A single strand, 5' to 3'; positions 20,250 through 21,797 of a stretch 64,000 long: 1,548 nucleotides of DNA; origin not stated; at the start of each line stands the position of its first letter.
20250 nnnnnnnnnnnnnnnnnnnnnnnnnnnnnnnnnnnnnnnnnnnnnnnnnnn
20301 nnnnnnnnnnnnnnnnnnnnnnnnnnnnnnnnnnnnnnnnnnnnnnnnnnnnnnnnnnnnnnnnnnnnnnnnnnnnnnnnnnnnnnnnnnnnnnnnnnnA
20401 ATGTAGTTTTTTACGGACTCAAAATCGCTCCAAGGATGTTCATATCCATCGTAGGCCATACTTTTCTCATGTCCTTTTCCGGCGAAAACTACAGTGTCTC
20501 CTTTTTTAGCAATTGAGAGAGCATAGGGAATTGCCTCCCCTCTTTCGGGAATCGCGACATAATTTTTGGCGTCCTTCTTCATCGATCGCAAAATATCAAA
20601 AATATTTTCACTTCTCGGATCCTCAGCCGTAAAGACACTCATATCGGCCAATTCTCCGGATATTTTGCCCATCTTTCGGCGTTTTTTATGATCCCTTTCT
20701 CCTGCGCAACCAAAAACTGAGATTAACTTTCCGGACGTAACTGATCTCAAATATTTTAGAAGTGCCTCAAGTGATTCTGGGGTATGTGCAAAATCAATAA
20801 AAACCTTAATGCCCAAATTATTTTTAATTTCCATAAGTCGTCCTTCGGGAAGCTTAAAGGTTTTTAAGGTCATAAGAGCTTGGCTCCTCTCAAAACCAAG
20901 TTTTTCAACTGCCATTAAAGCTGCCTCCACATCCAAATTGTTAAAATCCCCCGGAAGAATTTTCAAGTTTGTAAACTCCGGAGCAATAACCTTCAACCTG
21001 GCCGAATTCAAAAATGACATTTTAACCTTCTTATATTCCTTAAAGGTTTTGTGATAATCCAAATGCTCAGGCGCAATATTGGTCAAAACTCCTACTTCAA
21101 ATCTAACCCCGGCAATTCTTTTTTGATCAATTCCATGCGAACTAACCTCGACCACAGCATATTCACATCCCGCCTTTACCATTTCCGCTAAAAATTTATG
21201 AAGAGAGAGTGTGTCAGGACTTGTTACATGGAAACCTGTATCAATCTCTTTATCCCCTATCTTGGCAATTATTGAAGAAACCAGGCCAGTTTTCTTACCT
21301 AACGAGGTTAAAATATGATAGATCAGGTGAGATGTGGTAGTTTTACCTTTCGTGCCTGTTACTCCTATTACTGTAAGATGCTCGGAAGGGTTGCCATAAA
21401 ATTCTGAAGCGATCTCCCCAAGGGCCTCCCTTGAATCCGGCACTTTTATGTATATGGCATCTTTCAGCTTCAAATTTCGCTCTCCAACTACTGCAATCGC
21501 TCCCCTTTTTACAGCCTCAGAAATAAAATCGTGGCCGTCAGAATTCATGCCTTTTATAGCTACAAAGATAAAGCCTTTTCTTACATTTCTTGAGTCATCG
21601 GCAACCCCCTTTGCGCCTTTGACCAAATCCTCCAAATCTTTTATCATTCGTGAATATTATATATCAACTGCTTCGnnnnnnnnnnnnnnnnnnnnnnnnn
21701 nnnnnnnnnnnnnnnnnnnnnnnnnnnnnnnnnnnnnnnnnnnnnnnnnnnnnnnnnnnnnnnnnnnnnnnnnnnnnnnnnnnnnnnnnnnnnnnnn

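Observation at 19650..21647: MurE fused in-frame to a GlmU-type GlcNAc-1-P uridylyltransferase domain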

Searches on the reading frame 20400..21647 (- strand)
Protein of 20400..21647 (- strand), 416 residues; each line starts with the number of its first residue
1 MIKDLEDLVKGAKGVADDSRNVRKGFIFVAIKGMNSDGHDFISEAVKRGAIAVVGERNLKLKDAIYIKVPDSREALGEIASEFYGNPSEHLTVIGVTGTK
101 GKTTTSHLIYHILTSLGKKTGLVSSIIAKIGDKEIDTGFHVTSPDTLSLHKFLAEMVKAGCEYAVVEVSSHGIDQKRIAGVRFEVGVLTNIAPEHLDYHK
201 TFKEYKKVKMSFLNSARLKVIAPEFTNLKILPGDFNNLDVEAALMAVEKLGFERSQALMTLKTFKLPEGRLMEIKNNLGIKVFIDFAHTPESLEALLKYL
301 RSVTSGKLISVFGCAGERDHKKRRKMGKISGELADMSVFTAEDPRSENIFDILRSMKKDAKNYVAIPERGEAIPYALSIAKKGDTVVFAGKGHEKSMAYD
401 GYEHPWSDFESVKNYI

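Call 20: search_solved_structures(query=window:20400-21647:-, show_alignments=2, max_evalue=1e-20)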
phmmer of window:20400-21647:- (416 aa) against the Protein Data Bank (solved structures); distinct sequences matched with E-value up to 1e-20: 14.
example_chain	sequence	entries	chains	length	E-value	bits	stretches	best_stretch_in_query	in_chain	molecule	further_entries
4bub_A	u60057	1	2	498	4.9e-81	276.1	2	13-213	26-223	UDP-N-ACETYLMURAMOYL-L-ALANYL-D-GLUTAMATE--LD-LYSINE LIGASE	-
8f5d_A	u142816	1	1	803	7.8e-73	249.1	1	16-213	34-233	Multifunctional fusion protein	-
8w9z_N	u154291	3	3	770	3.5e-63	217.3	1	7-212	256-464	UDP-N-acetylmuramoyl-L-alanyl-D-glutamate--2, 6-diaminopimelate ligase-like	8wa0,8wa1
2wtz_A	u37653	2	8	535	4.5e-63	216.9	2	13-214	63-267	UDP-N-ACETYLMURAMOYL-L-ALANYL-D-GLUTAMATE--2,6-DIAMINOPIMELATE LIGASE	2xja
8g6p_A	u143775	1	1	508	5.8e-63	216.6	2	13-210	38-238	UDP-N-acetylmuramoyl-L-alanyl-D-glutamate--2,6-diaminopimelate ligase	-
4c12_A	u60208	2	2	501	3.6e-54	187.7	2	13-210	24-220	UDP-N-ACETYLMURAMOYL-L-ALANYL-D-GLUTAMATE--L-LYSINE LIGASE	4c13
7b6o_A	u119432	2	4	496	7.7e-54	186.6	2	15-210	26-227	UDP-N-acetylmuramoyl-L-alanyl-D-glutamate-2,6-diaminopimelate ligase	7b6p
7b53_A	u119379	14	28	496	2.6e-53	184.8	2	15-210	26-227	UDP-N-acetylmuramoyl-L-alanyl-D-glutamate--2,6-diaminopimelate ligase | UDP-N-acetylmuramoyl-L-alanyl-D-glutamate-2,6-diaminopimelate ligase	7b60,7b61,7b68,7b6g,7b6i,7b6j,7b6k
1e8c_A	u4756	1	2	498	2.6e-53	184.8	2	15-210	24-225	UDP-N-ACETYLMURAMOYLALANYL-D-GLUTAMATE--2,6-DIAMINOPIMELATE LIGASE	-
7d27_A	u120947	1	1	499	2.7e-51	178.2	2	14-221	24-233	UDP-N-acetylmuramoyl-L-alanyl-D-glutamate--2,6-diaminopimelate ligase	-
8r5o_Q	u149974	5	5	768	1.6e-48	169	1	11-211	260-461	PAP11 | PAP11, MurE-like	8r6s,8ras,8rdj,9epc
8qma_O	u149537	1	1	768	1.7e-48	169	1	11-211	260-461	PAP11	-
8xzv_J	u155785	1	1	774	6.4e-41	144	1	8-208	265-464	MurE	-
3zl8_A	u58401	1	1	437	6.5e-22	81.5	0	18-115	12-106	UDP-N-ACETYLMURAMOYL-TRIPEPTIDE--D-ALANYL-D-ALANINE LIGASE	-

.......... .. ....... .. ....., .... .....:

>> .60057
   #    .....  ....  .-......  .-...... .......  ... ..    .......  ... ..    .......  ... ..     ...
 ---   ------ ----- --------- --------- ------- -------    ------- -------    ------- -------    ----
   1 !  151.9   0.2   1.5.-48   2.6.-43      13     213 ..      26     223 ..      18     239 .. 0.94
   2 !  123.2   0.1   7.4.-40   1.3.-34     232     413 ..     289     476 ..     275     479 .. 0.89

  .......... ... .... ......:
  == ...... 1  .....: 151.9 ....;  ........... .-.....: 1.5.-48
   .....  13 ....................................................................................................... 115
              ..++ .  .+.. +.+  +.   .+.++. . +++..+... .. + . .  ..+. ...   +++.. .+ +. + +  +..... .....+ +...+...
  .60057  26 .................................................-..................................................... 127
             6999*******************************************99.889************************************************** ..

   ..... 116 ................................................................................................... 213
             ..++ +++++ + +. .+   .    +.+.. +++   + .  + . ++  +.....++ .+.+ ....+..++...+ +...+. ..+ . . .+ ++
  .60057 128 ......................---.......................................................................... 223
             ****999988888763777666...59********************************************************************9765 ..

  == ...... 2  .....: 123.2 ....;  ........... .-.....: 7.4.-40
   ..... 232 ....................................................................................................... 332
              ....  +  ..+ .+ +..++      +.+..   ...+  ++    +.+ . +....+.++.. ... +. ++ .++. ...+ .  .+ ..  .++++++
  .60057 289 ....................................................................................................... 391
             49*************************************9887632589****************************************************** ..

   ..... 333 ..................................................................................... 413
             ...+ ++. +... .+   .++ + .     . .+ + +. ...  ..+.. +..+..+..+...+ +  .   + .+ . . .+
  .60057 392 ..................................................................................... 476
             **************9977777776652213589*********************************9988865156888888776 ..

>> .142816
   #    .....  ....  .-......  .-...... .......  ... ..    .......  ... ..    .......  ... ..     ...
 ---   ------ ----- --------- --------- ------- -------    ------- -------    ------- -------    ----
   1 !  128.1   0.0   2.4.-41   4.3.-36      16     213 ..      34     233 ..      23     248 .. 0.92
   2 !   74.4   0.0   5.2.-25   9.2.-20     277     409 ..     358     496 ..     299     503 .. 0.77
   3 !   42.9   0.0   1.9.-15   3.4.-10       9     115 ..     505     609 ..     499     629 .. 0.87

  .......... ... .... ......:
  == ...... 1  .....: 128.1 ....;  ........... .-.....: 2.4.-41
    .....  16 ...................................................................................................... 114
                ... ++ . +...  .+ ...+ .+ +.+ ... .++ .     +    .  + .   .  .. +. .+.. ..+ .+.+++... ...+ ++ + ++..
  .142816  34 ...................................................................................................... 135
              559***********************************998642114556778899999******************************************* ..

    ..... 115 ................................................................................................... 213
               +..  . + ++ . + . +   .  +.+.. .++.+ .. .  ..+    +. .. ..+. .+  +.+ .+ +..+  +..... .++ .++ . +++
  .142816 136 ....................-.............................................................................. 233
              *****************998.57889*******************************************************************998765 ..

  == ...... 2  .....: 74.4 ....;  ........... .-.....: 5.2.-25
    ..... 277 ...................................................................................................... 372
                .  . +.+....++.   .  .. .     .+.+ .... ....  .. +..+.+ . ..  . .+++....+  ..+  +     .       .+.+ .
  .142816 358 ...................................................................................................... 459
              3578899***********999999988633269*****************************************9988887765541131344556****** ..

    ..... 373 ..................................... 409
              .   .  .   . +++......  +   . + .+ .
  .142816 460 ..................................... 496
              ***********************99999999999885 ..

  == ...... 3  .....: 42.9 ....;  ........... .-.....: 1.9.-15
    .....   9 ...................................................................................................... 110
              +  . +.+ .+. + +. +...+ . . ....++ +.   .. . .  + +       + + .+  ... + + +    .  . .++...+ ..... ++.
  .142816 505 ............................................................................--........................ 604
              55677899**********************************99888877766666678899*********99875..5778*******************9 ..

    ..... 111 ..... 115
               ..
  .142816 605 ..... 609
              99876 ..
